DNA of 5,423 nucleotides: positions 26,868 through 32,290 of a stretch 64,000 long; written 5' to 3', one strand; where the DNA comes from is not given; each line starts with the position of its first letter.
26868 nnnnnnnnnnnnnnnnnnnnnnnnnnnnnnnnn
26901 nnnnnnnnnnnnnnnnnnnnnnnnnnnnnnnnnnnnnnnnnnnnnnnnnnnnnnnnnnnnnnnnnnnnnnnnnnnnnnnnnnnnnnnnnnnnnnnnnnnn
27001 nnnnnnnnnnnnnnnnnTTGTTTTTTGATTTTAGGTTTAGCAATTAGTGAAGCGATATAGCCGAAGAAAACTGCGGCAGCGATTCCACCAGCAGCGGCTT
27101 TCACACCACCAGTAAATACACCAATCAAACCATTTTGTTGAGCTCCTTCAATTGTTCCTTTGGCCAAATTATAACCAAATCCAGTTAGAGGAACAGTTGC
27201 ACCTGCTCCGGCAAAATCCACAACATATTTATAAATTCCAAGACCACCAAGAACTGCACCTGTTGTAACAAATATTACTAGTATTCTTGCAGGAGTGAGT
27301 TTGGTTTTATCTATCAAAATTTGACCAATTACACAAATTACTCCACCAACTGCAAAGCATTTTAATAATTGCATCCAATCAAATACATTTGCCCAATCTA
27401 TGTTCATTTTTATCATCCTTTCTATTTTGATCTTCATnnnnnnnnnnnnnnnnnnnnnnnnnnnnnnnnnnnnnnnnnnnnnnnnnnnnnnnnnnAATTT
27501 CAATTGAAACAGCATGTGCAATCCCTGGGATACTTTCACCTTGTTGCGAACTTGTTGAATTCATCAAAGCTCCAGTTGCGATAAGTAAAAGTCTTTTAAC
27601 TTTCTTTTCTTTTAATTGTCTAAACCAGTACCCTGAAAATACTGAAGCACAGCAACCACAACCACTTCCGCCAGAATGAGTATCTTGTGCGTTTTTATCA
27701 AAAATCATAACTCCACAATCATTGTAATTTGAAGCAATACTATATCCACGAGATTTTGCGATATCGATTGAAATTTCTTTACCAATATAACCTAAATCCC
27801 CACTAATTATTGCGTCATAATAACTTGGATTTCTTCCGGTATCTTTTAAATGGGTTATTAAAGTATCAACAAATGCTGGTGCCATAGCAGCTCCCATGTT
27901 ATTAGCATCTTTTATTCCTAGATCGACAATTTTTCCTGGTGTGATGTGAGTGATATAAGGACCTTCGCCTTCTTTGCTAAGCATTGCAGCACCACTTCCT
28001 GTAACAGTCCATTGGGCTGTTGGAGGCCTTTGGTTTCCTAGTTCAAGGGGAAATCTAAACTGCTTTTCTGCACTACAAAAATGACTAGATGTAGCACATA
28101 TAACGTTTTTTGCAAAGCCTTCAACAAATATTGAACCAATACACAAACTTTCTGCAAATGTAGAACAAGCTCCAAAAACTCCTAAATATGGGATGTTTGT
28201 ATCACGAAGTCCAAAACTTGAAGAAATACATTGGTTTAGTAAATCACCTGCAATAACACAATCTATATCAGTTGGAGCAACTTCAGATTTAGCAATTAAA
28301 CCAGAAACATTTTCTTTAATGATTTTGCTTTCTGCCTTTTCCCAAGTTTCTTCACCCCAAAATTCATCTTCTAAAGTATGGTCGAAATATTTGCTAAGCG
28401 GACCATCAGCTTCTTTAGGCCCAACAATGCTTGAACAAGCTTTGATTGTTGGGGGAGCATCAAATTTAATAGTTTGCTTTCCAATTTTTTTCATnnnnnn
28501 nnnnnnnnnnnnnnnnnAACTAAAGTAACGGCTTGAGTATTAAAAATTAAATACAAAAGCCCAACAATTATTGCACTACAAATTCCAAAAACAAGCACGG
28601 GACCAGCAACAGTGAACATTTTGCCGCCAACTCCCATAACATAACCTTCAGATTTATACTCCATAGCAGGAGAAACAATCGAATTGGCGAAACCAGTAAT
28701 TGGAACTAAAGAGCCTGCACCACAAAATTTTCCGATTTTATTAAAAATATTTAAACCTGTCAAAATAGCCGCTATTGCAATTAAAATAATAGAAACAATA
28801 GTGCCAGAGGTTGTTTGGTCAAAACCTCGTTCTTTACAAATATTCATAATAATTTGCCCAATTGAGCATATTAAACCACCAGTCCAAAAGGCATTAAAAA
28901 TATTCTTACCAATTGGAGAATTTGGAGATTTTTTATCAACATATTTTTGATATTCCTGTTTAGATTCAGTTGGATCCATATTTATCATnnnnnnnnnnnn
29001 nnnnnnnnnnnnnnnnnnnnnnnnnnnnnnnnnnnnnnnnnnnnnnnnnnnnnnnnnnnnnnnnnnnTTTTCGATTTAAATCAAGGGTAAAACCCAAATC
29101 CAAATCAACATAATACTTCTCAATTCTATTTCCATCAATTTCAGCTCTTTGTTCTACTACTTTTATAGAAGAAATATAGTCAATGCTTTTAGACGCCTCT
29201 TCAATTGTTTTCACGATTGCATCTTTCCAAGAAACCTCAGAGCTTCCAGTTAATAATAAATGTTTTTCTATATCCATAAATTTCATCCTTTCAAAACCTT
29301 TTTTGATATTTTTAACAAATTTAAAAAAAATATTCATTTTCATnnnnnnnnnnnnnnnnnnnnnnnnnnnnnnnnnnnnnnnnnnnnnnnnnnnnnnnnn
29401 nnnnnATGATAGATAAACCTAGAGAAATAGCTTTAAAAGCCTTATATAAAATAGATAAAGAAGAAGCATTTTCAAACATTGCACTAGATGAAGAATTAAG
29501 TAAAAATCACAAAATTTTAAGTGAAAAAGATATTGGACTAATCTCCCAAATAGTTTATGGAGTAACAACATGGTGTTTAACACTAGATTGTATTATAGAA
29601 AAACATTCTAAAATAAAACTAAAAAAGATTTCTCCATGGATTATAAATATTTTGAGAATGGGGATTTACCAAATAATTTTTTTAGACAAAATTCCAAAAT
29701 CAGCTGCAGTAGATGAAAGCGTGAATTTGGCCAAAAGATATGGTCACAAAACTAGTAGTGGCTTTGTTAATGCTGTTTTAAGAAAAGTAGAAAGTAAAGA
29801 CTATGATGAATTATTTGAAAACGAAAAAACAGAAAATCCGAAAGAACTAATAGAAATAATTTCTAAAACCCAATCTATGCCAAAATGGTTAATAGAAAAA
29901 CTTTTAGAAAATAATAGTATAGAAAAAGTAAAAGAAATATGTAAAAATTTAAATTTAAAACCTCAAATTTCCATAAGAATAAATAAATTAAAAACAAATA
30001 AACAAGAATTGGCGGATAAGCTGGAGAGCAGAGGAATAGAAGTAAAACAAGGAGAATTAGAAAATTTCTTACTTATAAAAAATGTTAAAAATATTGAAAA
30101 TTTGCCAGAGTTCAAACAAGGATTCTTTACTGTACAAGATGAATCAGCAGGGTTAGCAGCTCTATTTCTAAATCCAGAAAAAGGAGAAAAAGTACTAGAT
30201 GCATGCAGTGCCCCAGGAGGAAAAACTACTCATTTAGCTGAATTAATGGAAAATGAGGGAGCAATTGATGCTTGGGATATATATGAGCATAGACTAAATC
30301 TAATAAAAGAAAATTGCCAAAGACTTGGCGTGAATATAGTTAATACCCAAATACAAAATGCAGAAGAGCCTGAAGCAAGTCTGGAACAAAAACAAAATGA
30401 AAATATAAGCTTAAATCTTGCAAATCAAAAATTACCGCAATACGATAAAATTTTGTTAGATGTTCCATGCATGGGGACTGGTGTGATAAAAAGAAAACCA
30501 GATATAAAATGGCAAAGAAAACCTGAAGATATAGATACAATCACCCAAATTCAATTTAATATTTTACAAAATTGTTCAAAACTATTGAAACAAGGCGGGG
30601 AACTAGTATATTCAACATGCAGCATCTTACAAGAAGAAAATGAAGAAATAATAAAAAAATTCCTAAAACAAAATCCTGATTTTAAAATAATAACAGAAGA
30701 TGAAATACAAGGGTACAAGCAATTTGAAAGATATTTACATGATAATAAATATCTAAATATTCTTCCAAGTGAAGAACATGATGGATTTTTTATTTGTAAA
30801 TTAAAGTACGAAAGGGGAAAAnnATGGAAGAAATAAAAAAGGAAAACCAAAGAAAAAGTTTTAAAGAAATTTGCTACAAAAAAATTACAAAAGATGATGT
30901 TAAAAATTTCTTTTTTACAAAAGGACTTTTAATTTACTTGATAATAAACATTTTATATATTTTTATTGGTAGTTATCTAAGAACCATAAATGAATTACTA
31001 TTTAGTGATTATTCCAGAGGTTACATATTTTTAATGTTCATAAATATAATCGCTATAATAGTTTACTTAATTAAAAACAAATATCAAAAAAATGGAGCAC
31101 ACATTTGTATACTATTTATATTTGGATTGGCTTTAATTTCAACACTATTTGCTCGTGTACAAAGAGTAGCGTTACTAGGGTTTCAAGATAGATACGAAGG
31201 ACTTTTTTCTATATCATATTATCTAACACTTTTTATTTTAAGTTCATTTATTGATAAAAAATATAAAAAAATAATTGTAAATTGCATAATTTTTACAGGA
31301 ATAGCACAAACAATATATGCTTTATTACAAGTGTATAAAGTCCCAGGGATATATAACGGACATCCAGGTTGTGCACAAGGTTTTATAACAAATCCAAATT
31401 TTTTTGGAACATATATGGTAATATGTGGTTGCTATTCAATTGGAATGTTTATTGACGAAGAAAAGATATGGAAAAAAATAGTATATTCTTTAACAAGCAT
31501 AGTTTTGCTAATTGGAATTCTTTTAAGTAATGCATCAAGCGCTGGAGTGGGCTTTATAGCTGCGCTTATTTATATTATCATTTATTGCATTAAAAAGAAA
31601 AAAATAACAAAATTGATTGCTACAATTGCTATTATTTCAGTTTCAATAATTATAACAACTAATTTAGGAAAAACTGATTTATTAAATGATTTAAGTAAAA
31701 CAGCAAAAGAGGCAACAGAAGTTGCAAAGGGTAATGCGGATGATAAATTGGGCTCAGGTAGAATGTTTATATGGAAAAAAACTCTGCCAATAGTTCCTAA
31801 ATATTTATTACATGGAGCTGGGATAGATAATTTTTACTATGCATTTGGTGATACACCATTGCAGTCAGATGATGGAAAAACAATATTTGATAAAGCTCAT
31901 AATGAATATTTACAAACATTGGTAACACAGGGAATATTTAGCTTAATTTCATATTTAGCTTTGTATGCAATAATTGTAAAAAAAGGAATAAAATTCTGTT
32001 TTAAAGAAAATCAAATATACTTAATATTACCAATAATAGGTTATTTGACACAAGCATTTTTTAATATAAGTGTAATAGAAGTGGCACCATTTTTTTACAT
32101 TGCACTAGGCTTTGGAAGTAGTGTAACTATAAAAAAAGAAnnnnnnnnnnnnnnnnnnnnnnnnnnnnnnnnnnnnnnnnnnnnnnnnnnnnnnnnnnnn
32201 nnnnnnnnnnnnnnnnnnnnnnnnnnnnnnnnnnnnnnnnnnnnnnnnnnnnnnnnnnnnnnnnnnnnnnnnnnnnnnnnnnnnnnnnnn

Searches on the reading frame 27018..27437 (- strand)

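Call 101: search_protein_families(library=pfam, proteins=[window:27018-27437:-], max_evalue=0.00001)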
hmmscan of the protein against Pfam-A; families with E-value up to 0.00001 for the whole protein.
window:27018-27437:- (140 aa): 1 family
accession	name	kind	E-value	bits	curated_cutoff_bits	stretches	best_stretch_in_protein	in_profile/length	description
PF03862.18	SpoVAC_SpoVAEB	-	2.3e-36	125.1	25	1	24-132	2-117/117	SpoVAC/SpoVAEB sporulation membrane protein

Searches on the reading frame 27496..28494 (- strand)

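Call 101: search_protein_families(library=pfam, proteins=[window:27496-28494:-], max_evalue=0.00001)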
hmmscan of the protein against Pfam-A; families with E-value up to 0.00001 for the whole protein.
window:27496-28494:- (333 aa): 1 family
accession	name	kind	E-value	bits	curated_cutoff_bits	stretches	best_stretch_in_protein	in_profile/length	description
PF07451.17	SpoVAD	-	5.6e-151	502.3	22.1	1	5-332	1-329/329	Stage V sporulation protein AD (SpoVAD)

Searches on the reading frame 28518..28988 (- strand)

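Call 101: search_protein_families(library=pfam, proteins=[window:28518-28988:-], max_evalue=0.00001)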
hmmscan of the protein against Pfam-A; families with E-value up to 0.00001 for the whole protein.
window:28518-28988:- (157 aa): 1 family
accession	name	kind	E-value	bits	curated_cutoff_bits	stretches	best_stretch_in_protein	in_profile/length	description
PF03862.18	SpoVAC_SpoVAEB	-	3.1e-41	140.8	25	1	29-144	1-116/117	SpoVAC/SpoVAEB sporulation membrane protein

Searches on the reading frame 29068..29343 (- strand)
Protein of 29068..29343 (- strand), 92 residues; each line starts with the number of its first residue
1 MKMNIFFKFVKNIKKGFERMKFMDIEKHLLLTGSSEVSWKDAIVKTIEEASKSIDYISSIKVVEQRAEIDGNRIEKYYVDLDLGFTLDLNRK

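Call 101: search_protein_families(library=pfam, proteins=[window:29068-29343:-], max_evalue=0.00001)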
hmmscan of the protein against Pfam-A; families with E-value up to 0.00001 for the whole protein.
window:29068-29343:- (92 aa): 1 family
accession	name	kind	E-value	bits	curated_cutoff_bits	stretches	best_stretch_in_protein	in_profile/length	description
PF07311.17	Dodecin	-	2.7e-18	66.5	22.5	1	27-88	3-64/64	Dodecin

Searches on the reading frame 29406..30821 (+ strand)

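Call 101: search_protein_families(library=pfam, proteins=[window:29406-30821:+], max_evalue=0.00001)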
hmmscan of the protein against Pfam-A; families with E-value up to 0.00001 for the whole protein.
window:29406-30821:+ (472 aa): 5 families
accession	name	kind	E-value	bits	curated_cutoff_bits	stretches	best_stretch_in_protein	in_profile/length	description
PF01189.24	Methyltr_RsmB-F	-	1.1e-59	201.9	27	1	253-467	2-199/199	16S rRNA methyltransferase RsmB/F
PF01029.23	NusB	-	4.8e-39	134.2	23.1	1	4-129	2-132/133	NusB family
PF22458.1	RsmF-B_ferredox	-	1.3e-11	44.9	27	1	158-217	1-59/74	Methyltr_RsmF/B-like, ferredoxin-like domain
PF13847.12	Methyltransf_31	-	6.3e-08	32.9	27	1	258-419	2-126/145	Methyltransferase domain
PF01728.25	FtsJ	-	5.2e-06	26.9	24.1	1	258-444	20-176/181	FtsJ-like methyltransferase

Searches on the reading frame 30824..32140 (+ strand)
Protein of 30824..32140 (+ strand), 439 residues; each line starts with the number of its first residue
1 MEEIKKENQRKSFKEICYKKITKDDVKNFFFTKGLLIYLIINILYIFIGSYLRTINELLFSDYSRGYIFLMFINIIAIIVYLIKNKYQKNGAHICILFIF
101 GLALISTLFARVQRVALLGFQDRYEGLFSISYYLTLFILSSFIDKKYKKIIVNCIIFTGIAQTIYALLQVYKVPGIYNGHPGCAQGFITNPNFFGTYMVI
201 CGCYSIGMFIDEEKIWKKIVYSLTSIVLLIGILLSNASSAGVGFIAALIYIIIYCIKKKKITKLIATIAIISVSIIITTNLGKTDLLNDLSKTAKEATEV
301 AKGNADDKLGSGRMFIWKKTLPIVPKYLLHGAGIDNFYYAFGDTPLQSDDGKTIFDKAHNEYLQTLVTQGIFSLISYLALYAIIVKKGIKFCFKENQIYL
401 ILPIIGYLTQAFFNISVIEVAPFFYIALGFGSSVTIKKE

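Call 102: search_protein_families(library=pfam, proteins=[window:30824-32140:+], max_evalue=0.00001)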
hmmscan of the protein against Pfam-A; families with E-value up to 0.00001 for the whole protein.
window:30824-32140:+ (439 aa): 1 family
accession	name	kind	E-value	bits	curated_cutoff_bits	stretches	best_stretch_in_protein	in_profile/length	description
PF04932.20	Wzy_C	-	5.7e-21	75.3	31.7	1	224-378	2-149/149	O-Antigen ligase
